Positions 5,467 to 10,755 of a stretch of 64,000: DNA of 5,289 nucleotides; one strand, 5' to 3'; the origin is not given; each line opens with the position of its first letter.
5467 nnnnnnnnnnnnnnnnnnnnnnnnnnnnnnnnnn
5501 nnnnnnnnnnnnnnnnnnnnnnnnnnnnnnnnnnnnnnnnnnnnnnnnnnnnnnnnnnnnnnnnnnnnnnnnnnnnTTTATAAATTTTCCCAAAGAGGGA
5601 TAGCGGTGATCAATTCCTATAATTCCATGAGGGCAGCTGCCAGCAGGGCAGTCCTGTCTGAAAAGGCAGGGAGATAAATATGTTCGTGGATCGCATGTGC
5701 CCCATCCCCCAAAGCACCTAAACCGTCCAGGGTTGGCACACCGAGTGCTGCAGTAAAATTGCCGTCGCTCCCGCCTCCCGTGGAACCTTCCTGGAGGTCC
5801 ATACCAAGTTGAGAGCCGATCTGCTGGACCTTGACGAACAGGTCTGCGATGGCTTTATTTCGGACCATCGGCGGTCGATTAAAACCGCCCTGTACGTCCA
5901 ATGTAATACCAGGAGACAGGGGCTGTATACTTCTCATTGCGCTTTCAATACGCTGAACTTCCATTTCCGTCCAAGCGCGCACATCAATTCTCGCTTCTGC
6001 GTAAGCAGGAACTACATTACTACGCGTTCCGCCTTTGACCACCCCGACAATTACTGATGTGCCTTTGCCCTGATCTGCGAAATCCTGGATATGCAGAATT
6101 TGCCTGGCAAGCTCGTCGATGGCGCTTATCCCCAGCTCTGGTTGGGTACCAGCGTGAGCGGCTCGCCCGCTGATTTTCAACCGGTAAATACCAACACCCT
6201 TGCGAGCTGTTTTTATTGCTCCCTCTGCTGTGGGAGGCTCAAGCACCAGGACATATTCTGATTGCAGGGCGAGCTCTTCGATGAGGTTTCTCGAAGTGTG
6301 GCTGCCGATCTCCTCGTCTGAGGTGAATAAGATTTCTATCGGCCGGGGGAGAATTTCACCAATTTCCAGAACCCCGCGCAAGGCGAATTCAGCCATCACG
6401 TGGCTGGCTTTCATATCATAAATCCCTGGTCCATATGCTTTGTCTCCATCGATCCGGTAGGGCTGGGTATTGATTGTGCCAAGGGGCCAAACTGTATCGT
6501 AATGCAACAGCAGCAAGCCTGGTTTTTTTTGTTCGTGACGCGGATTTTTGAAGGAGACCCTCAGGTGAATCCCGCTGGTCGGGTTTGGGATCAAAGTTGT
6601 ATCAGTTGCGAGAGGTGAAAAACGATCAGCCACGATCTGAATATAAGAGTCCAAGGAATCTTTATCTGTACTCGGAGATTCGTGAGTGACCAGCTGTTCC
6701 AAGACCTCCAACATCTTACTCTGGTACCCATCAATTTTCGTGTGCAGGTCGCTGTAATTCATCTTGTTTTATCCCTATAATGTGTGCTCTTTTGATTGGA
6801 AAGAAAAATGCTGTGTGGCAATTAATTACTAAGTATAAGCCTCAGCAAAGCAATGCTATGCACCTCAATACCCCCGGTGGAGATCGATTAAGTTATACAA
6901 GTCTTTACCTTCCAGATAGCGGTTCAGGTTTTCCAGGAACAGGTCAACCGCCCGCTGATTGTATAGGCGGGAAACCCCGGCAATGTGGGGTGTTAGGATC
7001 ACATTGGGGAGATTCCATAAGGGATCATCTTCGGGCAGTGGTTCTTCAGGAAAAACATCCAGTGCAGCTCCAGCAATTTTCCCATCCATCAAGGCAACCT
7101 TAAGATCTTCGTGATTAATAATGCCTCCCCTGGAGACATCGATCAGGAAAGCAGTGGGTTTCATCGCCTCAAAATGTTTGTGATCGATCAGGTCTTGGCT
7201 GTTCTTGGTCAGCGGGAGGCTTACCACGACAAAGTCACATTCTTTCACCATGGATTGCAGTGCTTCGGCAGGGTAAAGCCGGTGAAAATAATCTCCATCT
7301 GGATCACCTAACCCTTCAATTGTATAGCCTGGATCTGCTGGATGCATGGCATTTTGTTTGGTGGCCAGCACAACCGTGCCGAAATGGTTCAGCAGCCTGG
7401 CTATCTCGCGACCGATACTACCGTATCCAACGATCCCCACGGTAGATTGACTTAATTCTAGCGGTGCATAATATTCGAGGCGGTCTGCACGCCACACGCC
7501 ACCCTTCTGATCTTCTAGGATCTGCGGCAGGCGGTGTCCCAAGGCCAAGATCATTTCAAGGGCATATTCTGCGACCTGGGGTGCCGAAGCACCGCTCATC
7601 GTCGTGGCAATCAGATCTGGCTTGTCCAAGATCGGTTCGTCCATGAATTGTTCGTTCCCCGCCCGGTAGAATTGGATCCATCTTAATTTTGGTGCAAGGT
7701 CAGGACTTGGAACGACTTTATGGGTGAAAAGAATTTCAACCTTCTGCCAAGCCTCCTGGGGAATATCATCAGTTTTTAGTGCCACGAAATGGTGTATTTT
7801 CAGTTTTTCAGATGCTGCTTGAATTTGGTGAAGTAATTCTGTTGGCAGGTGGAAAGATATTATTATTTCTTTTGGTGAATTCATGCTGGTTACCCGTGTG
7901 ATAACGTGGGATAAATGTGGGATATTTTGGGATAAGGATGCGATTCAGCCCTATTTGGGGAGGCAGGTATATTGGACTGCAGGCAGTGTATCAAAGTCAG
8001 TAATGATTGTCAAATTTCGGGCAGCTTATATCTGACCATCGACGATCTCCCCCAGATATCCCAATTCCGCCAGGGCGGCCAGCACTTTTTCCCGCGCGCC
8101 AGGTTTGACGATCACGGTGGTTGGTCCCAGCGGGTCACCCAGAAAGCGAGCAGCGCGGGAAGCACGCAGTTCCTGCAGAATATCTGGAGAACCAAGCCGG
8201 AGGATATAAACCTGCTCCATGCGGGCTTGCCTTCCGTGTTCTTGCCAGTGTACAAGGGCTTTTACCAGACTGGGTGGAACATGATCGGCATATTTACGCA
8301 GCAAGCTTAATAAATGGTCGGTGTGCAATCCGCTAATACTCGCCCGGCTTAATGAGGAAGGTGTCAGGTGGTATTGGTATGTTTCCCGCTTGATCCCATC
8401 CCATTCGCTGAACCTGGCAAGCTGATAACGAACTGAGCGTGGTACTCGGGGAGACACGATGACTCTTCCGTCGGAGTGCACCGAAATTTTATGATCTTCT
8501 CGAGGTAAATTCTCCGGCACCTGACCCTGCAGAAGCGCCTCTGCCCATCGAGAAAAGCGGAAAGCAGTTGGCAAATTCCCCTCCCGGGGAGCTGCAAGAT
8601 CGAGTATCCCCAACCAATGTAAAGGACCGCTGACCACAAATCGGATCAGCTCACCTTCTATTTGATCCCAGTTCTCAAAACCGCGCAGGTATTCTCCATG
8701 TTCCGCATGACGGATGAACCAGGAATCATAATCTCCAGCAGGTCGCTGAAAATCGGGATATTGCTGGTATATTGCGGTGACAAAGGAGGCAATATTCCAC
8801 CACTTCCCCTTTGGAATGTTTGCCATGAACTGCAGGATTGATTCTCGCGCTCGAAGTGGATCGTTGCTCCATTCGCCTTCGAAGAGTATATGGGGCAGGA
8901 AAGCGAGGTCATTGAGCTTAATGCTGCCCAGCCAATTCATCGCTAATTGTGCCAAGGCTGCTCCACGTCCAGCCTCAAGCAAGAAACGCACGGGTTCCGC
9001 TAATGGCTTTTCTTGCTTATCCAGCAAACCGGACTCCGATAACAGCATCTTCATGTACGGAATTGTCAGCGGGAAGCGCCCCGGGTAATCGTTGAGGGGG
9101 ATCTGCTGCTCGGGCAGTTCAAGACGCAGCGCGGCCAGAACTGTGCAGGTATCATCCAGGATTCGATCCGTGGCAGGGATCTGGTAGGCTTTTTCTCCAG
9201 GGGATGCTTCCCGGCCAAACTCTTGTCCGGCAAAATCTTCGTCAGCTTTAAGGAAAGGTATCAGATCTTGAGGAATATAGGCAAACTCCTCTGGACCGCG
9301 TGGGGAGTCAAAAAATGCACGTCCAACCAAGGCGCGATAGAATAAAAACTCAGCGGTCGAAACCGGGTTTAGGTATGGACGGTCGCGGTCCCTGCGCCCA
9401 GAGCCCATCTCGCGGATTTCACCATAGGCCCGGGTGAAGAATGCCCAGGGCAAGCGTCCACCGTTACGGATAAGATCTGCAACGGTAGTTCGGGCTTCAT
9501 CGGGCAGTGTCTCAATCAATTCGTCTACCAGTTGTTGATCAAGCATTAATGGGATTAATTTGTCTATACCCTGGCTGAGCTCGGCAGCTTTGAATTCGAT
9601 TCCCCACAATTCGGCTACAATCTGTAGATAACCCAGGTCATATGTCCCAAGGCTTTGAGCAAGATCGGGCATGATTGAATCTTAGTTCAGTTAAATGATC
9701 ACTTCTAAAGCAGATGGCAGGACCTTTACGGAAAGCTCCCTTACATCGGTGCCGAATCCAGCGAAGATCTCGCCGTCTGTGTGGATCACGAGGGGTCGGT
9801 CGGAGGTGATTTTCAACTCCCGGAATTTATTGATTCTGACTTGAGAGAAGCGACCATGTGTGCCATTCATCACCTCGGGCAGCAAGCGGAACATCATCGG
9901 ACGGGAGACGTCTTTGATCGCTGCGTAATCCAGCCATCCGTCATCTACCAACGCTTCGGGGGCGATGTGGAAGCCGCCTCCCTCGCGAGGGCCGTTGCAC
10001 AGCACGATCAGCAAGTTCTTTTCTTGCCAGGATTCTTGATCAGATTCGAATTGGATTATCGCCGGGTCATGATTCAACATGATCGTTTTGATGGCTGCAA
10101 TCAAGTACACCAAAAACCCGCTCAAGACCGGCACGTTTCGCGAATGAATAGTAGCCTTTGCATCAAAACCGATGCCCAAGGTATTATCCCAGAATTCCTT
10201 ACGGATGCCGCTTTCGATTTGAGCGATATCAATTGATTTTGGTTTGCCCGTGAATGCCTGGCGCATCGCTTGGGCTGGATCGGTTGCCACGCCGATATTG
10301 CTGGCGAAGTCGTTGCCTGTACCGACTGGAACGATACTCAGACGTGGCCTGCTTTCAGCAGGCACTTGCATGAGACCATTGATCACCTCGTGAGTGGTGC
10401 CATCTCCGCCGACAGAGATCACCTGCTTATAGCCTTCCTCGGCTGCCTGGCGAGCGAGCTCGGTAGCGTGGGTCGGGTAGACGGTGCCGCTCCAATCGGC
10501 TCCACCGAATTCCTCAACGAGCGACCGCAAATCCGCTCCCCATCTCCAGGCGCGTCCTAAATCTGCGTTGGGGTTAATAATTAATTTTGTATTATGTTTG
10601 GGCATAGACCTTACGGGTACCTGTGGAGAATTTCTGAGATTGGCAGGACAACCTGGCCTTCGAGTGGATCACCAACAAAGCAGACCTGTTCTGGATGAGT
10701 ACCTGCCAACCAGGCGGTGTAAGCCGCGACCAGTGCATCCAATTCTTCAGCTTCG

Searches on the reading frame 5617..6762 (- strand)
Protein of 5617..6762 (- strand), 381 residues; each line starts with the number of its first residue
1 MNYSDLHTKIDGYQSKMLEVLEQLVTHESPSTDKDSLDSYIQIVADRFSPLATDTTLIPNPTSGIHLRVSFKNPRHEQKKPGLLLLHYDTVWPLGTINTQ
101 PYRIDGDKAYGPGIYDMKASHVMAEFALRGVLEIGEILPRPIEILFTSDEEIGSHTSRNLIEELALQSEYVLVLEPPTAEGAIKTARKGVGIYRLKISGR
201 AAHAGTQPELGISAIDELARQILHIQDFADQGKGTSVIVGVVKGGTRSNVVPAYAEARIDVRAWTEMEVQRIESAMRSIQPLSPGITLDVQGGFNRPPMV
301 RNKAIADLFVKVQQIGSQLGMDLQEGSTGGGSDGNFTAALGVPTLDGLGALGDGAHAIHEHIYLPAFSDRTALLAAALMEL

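Call 9: search_protein_families(library=pfam, proteins=[window:5617-6762:-])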
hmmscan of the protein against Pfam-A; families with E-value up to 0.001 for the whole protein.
window:5617-6762:- (381 aa): 2 families
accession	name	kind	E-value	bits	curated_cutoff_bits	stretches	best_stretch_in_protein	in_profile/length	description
PF01546.33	Peptidase_M20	-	2.1e-25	90.3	24.6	1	84-379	2-205/206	Peptidase family M20/M25/M40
PF07687.19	M20_dimer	-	3.9e-19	69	21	1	185-278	1-97/107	Peptidase dimerisation domain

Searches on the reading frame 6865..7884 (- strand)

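Call 9: search_protein_families(library=pfam, proteins=[window:6865-7884:-])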
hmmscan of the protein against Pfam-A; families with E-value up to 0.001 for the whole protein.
window:6865-7884:- (339 aa): 1 family
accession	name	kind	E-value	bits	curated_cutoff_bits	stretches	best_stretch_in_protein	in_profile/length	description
PF02826.25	2-Hacid_dh_C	-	1.3e-49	168.4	25.1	1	110-302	2-178/178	D-isomer specific 2-hydroxyacid dehydrogenase, NAD binding domain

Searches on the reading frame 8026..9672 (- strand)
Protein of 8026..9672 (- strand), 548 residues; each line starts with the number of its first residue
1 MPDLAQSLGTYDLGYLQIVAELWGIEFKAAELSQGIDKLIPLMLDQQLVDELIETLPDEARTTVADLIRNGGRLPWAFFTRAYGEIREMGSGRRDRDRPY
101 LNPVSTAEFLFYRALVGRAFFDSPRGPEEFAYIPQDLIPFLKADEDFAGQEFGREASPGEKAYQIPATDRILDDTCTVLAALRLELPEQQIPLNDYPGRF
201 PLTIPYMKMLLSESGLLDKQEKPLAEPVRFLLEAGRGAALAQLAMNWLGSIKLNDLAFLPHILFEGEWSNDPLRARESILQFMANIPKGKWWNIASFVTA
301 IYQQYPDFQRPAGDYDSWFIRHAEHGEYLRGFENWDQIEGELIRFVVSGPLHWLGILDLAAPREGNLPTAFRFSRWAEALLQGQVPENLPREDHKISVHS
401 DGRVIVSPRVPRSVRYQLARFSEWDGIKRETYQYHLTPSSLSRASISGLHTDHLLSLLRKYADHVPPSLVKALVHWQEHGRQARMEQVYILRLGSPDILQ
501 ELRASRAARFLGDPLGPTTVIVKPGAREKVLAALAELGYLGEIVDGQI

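Call 9: search_protein_families(library=pfam, proteins=[window:8026-9672:-])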
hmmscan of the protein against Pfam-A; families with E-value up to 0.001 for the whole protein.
window:8026-9672:- (548 aa): 1 family
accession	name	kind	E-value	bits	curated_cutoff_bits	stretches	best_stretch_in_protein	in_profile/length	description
PF13625.11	Helicase_C_3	-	5.9e-12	46.1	34.2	1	398-509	3-117/125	Helicase conserved C-terminal domain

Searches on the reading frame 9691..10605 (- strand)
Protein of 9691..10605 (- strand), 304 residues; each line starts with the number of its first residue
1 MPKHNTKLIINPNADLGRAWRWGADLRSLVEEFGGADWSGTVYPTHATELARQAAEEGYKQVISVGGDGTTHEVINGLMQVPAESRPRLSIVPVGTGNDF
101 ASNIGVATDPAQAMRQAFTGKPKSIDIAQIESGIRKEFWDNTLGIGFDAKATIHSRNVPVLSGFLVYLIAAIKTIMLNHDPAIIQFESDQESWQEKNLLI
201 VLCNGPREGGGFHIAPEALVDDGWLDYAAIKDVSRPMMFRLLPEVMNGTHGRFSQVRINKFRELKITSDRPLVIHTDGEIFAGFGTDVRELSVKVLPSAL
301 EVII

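Call 9: search_protein_families(library=pfam, proteins=[window:9691-10605:-])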
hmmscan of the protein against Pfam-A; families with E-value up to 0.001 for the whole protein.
window:9691-10605:- (304 aa): 2 families
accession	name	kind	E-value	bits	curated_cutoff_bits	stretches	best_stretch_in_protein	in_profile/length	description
PF00781.29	DAGK_cat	-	9.4e-29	100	23.6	1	7-130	3-125/125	Diacylglycerol kinase catalytic domain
PF19279.4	YegS_C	-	1.7e-28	99.8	27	1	144-303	4-157/158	YegS C-terminal NAD kinase beta sandwich-like domain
